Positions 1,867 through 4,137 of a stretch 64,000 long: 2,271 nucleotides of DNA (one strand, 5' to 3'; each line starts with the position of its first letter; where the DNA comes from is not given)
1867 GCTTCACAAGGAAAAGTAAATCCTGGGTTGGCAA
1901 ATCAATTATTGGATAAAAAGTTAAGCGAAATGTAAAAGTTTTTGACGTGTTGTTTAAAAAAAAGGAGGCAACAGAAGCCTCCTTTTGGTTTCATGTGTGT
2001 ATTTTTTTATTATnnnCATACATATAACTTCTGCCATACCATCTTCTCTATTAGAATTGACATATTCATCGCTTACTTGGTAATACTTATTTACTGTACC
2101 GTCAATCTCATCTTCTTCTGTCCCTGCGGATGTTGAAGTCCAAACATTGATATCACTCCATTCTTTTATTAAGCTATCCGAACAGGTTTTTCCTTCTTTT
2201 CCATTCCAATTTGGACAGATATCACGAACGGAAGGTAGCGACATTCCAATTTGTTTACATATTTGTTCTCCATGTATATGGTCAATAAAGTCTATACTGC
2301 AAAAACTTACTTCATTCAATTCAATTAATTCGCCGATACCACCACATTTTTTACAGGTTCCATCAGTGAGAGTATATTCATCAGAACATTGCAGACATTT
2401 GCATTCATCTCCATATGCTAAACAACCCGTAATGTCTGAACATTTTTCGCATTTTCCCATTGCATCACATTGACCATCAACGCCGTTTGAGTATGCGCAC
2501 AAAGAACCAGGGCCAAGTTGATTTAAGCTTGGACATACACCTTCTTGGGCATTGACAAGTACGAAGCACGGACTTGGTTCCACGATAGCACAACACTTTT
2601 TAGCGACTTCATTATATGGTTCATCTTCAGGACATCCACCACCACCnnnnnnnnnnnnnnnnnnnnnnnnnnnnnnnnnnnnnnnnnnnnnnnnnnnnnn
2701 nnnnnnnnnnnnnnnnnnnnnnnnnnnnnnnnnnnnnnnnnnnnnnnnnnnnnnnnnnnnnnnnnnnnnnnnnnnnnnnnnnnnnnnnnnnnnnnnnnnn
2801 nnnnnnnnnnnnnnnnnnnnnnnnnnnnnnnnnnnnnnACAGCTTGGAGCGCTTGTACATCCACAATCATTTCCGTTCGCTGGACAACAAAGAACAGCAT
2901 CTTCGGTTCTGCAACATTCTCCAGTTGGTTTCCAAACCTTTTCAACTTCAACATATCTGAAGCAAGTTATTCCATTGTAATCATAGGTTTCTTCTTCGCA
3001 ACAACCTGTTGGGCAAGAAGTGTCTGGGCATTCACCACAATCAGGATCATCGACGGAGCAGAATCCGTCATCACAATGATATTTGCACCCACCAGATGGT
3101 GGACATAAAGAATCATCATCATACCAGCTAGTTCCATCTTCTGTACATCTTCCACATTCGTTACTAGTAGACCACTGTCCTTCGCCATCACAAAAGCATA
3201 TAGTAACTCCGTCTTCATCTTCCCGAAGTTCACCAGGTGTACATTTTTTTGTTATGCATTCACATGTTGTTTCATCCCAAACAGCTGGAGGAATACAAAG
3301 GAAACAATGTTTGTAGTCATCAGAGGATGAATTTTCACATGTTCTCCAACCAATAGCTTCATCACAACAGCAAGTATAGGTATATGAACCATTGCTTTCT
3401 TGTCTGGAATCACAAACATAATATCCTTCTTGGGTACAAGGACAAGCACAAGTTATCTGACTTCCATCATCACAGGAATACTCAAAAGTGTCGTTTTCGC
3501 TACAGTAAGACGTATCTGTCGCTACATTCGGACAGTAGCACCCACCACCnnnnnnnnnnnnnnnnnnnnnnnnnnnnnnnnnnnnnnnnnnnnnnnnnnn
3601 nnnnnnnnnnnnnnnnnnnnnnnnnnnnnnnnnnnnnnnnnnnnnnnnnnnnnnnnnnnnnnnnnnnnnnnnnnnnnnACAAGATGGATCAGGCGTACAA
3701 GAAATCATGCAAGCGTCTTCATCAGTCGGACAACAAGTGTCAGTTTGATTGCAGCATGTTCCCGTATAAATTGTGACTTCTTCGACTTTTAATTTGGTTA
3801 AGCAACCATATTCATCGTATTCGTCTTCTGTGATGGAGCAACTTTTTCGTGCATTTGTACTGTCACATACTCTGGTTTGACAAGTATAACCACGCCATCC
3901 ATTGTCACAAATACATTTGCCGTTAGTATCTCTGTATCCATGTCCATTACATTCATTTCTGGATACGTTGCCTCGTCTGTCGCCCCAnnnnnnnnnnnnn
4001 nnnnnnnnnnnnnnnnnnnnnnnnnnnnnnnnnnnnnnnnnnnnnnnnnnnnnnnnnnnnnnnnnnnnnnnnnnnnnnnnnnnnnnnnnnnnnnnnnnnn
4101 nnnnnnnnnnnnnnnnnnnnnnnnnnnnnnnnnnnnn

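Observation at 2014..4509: Giant chimeric 'pilin': a type-IV prepilin N-terminus fused to EGF-like and Cys-rich modules joined by two very long poly-Ser linkers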

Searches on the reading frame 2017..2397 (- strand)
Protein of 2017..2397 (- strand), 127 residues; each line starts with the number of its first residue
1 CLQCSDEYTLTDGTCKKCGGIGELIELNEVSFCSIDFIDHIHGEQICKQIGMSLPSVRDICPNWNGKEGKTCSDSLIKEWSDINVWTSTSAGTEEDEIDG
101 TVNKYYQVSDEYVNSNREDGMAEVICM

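Call 25: search_protein_families(library=pfam, proteins=[window:2017-2397:-], max_evalue=10)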
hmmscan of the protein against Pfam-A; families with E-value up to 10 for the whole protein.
seq(127 aa): 2 families
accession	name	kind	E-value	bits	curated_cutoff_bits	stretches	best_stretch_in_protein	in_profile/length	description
PF18912.6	DZR_2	-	0.12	12.7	27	1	1-20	24-44/56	Double zinc ribbon domain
PF12773.13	DZR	-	0.66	10.6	27.3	1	1-19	1-19/45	Double zinc ribbon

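Call 56: search_solved_structures(query=A3, max_evalue=10, show_alignments=3)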
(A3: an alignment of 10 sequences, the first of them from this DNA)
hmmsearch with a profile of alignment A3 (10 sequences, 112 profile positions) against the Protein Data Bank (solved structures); distinct sequences matched with E-value up to 10: 58.
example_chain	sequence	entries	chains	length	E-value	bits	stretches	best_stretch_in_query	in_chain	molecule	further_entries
7jpt_A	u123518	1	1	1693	4.6e-06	30.3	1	18-47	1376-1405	Lymphocyte antigen 75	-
7jpu_A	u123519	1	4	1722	7e-06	29.7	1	18-47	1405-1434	Lymphocyte antigen 75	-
9ta8_A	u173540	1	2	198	0.00026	24.7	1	15-98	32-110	mosGCTL-6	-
7qsr_A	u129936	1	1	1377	0.00061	23.5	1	13-80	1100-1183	Secretory phospholipase A2 receptor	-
5xts_A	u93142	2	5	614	0.0019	21.8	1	14-79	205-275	Macrophage mannose receptor 1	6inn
6jjj_A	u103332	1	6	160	0.0031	21.2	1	15-80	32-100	C-type lectin domain family 4 member F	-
9rko_A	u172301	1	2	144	0.0053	20.4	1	16-90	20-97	C-type lectin domain family 4 member K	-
9hye_A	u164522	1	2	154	0.0064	20.2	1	16-90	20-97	C-type lectin domain family 4 member K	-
5m62_A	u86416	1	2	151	0.0065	20.1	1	16-90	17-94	C-type lectin domain family 4 member K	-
5k8y_A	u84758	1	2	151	0.0075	19.9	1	16-90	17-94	C-type lectin domain family 4 member K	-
2zib_A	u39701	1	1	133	0.0093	19.6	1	12-79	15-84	Type II antifreeze protein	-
2vuv_A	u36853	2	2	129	0.011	19.4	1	19-80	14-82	CODAKINE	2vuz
9ta0_A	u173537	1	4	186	0.013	19.2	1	5-72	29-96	mosGCTL-3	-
9wyt_J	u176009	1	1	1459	0.019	18.7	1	20-77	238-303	yolk sac IgY receptor precursor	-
5xtw_A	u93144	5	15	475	0.02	18.6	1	14-79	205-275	Macrophage mannose receptor 1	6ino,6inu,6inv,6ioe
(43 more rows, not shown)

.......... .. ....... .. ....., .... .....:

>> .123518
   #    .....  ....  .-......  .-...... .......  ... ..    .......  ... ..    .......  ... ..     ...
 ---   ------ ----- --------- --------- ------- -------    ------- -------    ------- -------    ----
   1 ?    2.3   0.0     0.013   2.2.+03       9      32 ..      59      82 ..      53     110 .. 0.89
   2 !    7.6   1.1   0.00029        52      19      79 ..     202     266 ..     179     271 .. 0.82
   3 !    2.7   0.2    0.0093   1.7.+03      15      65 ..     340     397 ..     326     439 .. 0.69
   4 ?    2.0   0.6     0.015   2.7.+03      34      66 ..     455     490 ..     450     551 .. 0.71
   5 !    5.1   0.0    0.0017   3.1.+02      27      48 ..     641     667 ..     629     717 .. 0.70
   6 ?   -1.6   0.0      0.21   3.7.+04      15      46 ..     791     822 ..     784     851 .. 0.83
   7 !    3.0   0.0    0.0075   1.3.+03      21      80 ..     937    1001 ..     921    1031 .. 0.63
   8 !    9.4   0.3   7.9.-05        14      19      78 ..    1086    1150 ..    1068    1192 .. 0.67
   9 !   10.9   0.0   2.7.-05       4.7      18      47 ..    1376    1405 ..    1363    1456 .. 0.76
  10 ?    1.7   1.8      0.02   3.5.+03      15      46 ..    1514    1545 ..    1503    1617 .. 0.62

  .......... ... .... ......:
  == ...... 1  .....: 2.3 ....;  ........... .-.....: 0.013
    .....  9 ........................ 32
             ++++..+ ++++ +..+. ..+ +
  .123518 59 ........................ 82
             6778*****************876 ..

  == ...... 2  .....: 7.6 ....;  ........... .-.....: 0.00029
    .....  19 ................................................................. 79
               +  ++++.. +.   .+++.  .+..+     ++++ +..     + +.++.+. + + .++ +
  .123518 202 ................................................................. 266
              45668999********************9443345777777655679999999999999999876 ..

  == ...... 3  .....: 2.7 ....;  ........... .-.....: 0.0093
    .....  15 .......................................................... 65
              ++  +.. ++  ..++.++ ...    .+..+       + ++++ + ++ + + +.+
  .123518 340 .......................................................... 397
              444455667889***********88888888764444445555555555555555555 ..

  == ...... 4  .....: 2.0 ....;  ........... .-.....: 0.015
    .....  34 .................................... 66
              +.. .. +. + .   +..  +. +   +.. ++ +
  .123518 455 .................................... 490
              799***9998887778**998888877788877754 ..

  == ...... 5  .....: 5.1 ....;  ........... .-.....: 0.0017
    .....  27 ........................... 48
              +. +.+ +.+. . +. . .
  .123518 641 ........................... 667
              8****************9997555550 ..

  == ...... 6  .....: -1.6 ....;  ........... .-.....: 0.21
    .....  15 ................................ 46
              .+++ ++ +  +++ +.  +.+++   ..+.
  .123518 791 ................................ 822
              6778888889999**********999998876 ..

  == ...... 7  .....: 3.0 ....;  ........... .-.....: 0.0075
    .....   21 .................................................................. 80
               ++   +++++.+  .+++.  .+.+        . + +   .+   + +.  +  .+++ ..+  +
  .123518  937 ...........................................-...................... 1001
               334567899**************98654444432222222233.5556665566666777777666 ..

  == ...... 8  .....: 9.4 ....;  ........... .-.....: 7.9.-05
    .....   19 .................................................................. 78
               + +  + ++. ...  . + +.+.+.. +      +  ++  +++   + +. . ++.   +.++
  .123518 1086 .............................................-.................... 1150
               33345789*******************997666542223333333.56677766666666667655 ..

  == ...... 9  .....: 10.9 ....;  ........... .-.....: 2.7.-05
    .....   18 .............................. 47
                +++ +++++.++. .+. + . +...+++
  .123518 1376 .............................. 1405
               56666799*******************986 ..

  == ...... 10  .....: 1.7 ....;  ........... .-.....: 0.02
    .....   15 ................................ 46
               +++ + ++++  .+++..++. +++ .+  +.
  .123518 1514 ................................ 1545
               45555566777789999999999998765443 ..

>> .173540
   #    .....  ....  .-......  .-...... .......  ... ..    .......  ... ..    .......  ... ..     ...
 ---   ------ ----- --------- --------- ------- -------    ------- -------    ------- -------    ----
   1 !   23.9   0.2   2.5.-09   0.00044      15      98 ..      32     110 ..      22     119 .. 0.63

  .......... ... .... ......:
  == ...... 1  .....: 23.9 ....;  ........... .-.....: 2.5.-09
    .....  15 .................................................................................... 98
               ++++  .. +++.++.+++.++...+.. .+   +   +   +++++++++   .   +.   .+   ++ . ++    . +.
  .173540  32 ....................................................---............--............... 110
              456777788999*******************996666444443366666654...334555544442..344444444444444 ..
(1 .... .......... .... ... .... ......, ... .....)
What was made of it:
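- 2017..2322 (-): Probable compact C-type lectin-like domain, aa ~730-831 (Cys751-Cys830, Cys765-Cys776, VW790TST). Examples are DEC-205 at 4.6e-6, mosGCTL-6 at 2.6e-4, langerin, dectin-1 and intimin (call 56).
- On C-type lectin-like domain: A3 against the PDB gives about 55 CTLD hits out of 58, best 4.6e-6 (call 56).
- Its terminal domain resembles a binding domain (call 56).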

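Call 57: search_protein_families(library=pfam, alignment_id=A3, max_evalue=1)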
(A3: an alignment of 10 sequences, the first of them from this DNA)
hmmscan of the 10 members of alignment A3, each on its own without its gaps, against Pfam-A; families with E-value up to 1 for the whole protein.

A. member 1, seq(109 aa): 1 family
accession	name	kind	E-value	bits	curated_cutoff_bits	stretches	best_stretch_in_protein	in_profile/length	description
PF06687.17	SUR7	-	0.24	11.5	29.6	1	39-91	54-106/201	SUR7/PalI family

B. families by the number of members that match (of 10 scanned): 5 families
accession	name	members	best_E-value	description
PF24325.1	DUF7495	3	0.0027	Domain of unknown function (DUF7495)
PF23370.1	Vp20_capsid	1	0.02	Capsid protein Vp20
PF07979.17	Intimin_C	1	0.11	Intimin C-type lectin domain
PF00504.26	Chloroa_b-bind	1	0.17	Chlorophyll A-B binding protein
PF06687.17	SUR7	1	0.24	SUR7/PalI family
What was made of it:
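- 2017..2322 (-): Pfam Lectin_C does not hit (call 57).
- On C-type lectin-like domain: None of the 10 members hits Lectin_C (call 57).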

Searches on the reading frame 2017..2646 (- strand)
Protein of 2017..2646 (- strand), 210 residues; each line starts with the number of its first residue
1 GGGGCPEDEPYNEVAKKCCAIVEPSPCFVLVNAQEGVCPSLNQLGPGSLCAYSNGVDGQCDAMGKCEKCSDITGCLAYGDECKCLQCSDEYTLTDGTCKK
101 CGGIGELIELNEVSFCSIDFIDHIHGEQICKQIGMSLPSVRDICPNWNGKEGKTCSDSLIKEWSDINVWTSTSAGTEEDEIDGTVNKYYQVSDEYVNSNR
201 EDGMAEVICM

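Call 24: predict_structure(protein=window:2017-2646:-)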
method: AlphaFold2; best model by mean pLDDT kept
length: 210 residues; sequences in the alignment: 1
mean_pLDDT: 34.6   pTM: 0.18
mean pLDDT of the five models: 34.6, 32.2, 30.6, 28.9, 28.1
residues with pLDDT >= 90: 0; 70-90: 0; 50-70: 0; < 50: 210
segments of 3 or more residues with pLDDT < 50: 1-210
pLDDT, mean of each block of 10 residues (from residue 1): 42 40 33 37 37 33 36 40 41 42 25 25 35 33 39 35 30 31 31 33 29
secondary structure, 60 per line:
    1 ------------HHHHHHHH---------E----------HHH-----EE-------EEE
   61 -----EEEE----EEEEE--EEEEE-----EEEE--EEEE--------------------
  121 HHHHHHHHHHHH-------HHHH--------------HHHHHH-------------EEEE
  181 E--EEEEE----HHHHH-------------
elements in order: H13-20 E58-60 E66-69 E74-78 E81-85 E91-94 E97-100 H121-132 H140-143 H158-163 E177-181 E184-188 H193-197

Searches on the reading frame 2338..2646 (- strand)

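Call 25: search_protein_families(library=pfam, proteins=[window:2338-2646:-], max_evalue=10)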
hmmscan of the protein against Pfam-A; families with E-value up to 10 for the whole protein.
seq(103 aa): 1 family
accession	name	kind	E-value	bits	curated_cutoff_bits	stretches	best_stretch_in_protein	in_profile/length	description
PF14194.11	Cys_rich_VLP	-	0.17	12.5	27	1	12-52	9-48/57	Cysteine-rich VLP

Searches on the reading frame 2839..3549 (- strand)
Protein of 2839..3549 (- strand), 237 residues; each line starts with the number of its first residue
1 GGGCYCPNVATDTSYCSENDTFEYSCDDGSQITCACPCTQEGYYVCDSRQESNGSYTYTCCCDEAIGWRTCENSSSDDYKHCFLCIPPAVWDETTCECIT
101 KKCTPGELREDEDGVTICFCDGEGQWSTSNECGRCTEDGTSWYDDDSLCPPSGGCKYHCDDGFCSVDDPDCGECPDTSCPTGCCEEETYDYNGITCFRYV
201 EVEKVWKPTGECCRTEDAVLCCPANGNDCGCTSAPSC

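Call 25: search_protein_families(library=pfam, proteins=[window:2839-3549:-], max_evalue=10)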
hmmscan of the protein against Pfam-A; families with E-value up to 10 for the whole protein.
seq(237 aa): 0 families

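Call 85: search_solved_structures(query=window:2839-3549:-, max_evalue=10)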
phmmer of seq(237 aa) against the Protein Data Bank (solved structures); distinct sequences matched with E-value up to 10: 0.
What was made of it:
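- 2839..3549 (-): Central Cys-rich region, aa 321-557 (38 Cys). It contains a degenerate EGF-like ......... motif and repeat copy 2 of the pre-linker module. No Pfam or PDB match (calls 25, 85).
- Tried and rejected: The central region (aa 321-557) and aa 622-722 have no Pfam or PDB match (calls 25, 85).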

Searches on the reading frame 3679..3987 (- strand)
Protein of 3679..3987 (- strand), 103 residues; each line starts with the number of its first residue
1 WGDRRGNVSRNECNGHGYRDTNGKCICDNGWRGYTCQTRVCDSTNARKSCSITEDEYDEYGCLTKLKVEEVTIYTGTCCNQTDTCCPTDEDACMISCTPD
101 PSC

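Call 25: search_protein_families(library=pfam, proteins=[window:3679-3987:-], max_evalue=10)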
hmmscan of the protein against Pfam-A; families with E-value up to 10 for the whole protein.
seq(103 aa): 2 families
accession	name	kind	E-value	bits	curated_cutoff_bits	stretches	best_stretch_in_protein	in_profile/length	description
PF07974.19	EGF_2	-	9.7e-06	26.3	22.1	1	10-36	5-32/32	EGF-like domain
PF23106.1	EGF_Teneurin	-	4.5e-05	23.9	24.3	1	12-38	4-29/30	Teneurin-like EGF domain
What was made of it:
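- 3880..3960 (-): Teneurin/tenascin-type EGF-like domain, aa 184-210, with four of the six canonical Cys. EGF_Teneurin gives 23.9 bits against 24.3 (call 25).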
